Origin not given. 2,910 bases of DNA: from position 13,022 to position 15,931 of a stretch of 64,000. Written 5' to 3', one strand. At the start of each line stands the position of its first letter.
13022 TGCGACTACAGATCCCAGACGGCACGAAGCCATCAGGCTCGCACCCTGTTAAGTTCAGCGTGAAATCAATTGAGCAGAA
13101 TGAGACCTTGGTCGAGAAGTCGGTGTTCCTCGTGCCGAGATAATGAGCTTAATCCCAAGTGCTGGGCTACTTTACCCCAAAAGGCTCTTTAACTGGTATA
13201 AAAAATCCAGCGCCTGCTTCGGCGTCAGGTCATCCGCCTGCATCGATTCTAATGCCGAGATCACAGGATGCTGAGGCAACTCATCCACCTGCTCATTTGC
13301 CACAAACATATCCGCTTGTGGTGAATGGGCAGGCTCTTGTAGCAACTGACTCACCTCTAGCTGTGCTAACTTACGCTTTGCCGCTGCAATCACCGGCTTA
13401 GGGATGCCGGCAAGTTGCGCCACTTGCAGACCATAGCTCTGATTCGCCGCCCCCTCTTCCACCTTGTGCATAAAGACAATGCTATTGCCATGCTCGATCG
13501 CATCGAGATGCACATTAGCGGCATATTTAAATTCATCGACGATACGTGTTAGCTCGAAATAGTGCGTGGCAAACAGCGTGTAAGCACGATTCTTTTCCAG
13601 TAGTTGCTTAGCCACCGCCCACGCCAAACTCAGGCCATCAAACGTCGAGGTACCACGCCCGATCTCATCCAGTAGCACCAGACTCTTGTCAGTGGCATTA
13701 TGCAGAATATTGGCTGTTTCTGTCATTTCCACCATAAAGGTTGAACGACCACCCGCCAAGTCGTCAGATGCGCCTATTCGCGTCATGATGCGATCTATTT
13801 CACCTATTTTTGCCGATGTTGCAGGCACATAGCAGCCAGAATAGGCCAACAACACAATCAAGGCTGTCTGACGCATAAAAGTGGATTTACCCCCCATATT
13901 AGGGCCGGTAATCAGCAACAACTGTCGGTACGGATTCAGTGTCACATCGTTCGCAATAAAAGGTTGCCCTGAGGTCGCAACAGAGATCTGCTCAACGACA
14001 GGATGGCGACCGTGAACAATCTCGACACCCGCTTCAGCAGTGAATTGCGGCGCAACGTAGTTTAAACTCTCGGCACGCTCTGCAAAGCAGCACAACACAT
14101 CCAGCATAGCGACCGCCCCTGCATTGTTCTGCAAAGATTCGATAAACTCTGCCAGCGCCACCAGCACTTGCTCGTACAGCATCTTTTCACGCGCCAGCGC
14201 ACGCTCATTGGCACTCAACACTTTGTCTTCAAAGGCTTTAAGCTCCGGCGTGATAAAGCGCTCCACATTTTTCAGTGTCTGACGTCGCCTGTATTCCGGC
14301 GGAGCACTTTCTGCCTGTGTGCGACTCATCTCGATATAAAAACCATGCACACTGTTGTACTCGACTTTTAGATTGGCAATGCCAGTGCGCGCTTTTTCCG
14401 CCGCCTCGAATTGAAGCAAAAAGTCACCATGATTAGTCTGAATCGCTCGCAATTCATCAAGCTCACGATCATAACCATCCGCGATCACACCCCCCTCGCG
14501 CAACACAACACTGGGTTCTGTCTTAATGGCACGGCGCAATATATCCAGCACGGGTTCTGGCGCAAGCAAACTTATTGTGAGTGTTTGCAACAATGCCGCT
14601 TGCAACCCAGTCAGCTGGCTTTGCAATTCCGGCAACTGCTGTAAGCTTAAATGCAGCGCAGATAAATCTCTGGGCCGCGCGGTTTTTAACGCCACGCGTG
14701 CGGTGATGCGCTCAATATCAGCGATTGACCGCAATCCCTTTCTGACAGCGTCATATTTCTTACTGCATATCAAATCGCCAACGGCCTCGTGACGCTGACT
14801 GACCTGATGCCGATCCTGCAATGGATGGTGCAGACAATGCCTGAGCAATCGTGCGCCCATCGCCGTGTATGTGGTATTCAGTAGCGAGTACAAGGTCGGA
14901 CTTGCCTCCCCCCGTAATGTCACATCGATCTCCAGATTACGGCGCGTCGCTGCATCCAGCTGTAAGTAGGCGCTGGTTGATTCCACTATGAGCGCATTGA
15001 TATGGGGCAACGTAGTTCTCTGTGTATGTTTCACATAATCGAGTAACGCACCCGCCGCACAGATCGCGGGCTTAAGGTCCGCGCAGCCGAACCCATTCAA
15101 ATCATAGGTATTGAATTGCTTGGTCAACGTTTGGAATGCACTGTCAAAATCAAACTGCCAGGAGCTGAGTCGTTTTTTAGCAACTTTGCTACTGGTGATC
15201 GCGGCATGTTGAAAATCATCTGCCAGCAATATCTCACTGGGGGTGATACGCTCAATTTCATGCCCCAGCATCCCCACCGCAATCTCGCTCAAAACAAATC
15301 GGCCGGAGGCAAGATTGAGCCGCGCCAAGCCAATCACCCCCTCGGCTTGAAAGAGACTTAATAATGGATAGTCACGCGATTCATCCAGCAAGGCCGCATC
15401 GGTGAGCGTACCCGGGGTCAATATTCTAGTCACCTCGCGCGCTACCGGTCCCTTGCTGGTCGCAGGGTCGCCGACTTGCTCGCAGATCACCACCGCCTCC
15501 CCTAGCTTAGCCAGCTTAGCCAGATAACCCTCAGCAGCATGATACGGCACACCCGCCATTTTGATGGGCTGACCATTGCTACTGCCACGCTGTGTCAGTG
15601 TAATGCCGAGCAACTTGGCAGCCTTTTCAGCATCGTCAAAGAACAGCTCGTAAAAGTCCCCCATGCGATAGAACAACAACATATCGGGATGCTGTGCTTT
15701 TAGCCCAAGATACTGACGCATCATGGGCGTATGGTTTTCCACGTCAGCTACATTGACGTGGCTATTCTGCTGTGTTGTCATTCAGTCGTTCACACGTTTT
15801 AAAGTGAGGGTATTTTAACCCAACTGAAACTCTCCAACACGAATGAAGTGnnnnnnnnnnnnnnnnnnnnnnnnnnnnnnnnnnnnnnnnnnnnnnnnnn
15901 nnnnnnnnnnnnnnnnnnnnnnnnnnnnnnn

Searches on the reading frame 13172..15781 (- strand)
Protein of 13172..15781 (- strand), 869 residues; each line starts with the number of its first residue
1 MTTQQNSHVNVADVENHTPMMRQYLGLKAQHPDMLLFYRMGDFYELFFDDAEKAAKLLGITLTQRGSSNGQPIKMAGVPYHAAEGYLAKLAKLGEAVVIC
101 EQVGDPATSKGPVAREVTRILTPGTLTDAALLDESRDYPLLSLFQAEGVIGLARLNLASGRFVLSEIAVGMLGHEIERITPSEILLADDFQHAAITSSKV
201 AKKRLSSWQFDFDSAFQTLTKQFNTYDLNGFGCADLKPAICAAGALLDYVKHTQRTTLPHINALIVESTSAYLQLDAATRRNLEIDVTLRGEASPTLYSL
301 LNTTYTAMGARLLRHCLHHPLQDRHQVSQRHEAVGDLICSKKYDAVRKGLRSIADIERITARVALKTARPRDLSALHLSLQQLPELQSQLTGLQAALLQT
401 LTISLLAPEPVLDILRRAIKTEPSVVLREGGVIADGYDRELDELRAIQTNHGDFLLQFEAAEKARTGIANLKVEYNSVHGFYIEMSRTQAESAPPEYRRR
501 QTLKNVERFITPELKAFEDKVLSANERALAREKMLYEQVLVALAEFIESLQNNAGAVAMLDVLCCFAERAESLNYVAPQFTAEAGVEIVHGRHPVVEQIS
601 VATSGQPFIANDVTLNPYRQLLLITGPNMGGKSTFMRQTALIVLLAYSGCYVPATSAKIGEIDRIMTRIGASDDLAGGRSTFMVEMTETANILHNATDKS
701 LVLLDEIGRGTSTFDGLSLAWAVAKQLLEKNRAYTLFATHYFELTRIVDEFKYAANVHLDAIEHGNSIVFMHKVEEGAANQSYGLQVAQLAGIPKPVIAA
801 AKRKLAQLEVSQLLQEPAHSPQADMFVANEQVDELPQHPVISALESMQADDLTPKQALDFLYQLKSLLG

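Call 4: search_protein_families(library=pfam, proteins=[window:13172-15781:-])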
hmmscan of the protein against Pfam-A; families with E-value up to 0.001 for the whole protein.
window:13172-15781:- (869 aa): 5 families
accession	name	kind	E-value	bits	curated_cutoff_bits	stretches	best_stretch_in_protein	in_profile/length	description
PF00488.27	MutS_V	-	1e-84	283.7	30.2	1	623-809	2-188/188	MutS domain V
PF05192.23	MutS_III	-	1.9e-45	156.1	34.1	1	278-567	1-194/194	MutS domain III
PF01624.25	MutS_I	-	5.9e-42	142.9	20.6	1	18-129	1-112/113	MutS domain I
PF05190.23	MutS_IV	-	3.4e-29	101.4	22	1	436-527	1-92/92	MutS family domain IV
PF05188.22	MutS_II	-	1.7e-25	90.4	25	1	146-261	10-132/133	MutS domain II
